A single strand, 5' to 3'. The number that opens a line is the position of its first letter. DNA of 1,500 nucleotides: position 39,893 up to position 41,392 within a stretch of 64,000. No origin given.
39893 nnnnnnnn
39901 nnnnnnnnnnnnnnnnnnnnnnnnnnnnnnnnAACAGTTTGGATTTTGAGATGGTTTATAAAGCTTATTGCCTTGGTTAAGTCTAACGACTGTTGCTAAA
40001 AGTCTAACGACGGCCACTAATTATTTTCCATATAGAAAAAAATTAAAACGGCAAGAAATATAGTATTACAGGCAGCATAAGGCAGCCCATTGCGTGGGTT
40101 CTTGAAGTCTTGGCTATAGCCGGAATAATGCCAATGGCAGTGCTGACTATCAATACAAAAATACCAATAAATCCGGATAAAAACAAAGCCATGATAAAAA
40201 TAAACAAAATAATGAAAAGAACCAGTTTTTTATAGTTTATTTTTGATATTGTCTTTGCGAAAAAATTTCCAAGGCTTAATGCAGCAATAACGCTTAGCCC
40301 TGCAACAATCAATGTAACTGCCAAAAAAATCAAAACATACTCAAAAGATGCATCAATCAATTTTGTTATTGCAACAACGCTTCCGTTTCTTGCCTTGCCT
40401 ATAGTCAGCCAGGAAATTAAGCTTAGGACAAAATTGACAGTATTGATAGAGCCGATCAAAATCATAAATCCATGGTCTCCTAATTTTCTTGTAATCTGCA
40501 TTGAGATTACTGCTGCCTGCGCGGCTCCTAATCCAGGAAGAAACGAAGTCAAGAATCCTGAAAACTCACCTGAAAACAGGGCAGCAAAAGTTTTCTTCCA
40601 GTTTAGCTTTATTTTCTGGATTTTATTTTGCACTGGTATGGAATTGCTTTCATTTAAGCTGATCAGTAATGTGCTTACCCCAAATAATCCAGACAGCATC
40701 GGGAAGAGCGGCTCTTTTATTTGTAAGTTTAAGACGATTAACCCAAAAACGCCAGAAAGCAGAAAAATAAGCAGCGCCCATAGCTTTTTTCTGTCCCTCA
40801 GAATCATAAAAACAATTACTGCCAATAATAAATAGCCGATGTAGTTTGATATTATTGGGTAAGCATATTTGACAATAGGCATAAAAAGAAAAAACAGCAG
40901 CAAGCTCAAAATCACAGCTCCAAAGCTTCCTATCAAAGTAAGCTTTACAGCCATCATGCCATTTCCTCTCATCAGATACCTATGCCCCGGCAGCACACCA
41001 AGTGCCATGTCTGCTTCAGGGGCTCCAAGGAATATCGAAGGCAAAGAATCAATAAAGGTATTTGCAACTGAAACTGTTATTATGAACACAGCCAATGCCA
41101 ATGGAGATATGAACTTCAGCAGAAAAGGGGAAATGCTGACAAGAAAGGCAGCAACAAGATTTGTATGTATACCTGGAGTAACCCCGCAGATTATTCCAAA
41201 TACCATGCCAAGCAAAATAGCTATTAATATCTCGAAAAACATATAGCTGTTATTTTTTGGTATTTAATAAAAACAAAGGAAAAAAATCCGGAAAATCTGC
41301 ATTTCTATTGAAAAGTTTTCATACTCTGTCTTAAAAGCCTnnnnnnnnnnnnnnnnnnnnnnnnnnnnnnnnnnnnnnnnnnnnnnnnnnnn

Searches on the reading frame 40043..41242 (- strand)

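Call 3: search_protein_families(library=pfam, proteins=[window:40043-41242:-], max_evalue=1)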
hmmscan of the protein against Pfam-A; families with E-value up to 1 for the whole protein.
window:40043-41242:- (399 aa): 1 family
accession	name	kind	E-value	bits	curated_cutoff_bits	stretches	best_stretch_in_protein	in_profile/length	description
PF01970.21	TctA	-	7.5e-59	199.9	28.9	1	6-385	1-422/423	Tripartite tricarboxylate transporter TctA family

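Call 4: search_protein_families(library=ncbifam, proteins=[window:40043-41242:-], max_evalue=1)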
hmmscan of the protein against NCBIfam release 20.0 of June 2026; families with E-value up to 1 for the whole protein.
window:40043-41242:- (399 aa): 2 families
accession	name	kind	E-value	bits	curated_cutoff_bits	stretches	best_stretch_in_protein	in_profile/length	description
NF003958.0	PRK05454.2-1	equivalog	0.097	10.8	419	1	308-366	23-82/704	glucans biosynthesis glucosyltransferase MdoH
NF003962.0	PRK05454.2-5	equivalog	0.26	9.8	328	1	307-392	62-145/641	glucans biosynthesis glucosyltransferase MdoH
